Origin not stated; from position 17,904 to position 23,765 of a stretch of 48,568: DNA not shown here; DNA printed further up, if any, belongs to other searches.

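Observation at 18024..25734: Candidate undescribed envelope-spanning module: giant surface protein, paralogous anchor, 2-TM protein and KaiC-like ATPase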

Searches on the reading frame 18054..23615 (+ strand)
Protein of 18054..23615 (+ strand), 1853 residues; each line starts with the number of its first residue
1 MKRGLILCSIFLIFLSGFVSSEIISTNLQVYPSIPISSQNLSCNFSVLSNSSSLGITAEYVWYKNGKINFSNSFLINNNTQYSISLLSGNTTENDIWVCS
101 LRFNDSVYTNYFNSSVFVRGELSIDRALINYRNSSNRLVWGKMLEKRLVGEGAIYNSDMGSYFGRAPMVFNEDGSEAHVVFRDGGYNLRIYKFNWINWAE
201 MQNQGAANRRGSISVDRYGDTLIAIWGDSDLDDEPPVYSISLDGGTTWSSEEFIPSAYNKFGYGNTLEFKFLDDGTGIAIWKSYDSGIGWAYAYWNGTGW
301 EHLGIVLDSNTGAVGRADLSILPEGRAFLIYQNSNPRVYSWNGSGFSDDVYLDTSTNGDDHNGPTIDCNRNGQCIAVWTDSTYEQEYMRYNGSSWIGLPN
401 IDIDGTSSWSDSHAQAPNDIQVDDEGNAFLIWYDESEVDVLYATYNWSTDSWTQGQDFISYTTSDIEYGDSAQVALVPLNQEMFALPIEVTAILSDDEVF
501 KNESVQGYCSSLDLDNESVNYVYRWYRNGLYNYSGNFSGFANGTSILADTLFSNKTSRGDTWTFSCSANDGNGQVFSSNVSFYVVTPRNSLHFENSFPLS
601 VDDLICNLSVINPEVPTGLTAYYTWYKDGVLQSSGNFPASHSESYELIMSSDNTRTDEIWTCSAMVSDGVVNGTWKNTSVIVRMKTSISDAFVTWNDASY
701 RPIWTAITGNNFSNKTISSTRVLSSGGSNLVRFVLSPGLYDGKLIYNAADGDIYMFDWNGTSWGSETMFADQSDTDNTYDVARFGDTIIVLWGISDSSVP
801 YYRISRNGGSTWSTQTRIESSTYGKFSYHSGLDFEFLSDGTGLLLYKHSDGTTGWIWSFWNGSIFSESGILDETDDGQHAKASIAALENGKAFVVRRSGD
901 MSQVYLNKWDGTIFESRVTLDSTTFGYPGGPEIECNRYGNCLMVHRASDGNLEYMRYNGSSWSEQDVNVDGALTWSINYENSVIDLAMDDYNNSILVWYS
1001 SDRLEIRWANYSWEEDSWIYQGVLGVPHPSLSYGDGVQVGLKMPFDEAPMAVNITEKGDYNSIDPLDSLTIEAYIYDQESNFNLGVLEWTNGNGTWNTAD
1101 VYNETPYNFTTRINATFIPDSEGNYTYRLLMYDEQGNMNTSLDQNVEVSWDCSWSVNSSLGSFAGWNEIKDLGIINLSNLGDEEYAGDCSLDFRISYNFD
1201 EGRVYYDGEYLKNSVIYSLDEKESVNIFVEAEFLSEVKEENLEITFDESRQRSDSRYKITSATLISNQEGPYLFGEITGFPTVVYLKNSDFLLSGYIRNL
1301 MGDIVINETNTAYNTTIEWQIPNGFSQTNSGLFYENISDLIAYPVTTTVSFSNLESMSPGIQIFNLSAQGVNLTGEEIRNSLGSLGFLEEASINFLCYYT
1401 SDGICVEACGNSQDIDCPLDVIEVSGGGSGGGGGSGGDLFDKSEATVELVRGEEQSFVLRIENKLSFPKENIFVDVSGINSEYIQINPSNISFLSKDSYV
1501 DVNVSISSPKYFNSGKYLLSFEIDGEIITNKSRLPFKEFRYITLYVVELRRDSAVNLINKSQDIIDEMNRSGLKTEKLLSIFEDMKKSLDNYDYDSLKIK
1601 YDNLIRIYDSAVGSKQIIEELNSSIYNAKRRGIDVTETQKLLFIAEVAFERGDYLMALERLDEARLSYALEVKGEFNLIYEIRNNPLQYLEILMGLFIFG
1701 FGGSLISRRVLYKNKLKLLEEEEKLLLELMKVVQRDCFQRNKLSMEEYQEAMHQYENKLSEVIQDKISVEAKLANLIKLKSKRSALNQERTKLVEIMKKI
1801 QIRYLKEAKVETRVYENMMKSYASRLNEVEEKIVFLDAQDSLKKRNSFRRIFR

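Call 5: search_protein_families(library=pfam, proteins=[window:18054-23615:+], max_evalue=0.1)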
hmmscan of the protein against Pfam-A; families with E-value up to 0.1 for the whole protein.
window:18054-23615:+ (1853 aa): 4 families
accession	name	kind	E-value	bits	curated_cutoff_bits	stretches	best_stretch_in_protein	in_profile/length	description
PF13895.12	Ig_2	-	0.00031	21.3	27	0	495-580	7-75/79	Immunoglobulin domain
PF07691.17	PA14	-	0.027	14.7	24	0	1093-1128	30-65/147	PA14 domain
PF12245.14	Big_3_2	-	0.028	15.1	23.3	0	1107-1146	80-118/122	Bacterial Ig-like domain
PF11049.13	KSHV_K1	-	0.082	13.3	27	0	599-635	30-65/71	Glycoprotein K1 of Kaposi's sarcoma-associated herpes virus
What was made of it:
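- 18135..19481 (+): g1 head repeat 1 (aa 28-476): Ig-like domain plus an Asp-box (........) domain. Weak Ig_2 hit (call 5).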

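Call 6: search_protein_families(library=ncbifam, proteins=[window:18054-23615:+], max_evalue=0.1)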
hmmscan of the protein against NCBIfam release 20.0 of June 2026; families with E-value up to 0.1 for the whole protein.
window:18054-23615:+ (1853 aa): 0 families

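Call 21: search_solved_structures(query=window:18054-23615:+, max_evalue=1)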
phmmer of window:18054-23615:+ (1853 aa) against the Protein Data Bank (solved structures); distinct sequences matched with E-value up to 1: 7.
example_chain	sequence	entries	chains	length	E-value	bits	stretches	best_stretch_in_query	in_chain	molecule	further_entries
6a8k_A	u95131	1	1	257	0.021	15.4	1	680-756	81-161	Ice binding protein 1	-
2lxd_A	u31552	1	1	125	0.023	15.2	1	1413-1464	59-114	Rhombotin-2,LIM domain-binding protein 1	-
5vo5_A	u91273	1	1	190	0.19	12.2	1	1425-1472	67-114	Coiled-coil and C2 domain-containing protein 1-like,GH13992p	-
2l6y_B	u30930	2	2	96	0.38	11.2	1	1413-1446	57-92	LIM domain only 2, linker, LIM domain-binding protein 1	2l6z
2dfy_X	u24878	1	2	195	0.6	10.5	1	1424-1464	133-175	fusion protein of LIM domain transcription factor LMO4 and LIM domain-binding protein 1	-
1rut_X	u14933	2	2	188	0.74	10.2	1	1424-1464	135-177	Fusion protein of Lmo4 protein and LIM domain-binding protein 1 | LIM domain transcription factor LMO4,LIM domain-binding protein 1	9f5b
9loc_A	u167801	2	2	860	0.75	10.2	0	540-656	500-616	Fc receptor-like protein 5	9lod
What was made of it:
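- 18054..23615 (+): Gene 1 (1853 aa). Type I membrane protein: signal peptide, variable head, conserved beta-sandwich base, helical stalk, TM and cytoplasmic tail. No family model matches (calls 5, 6, 21).
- On S-layer pair SlaA/SlaB: No sequence hit (calls 5, 6, 21).
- Tried and rejected: PDB sequence search of g1 gave no hit better than E 0.02 (call 21).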

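Call 72: search_protein_families(library=padloc, proteins=[window:18054-23615:+], max_evalue=0.01)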
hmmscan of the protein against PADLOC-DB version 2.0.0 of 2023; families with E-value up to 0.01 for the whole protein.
window:18054-23615:+ (1853 aa): 0 families
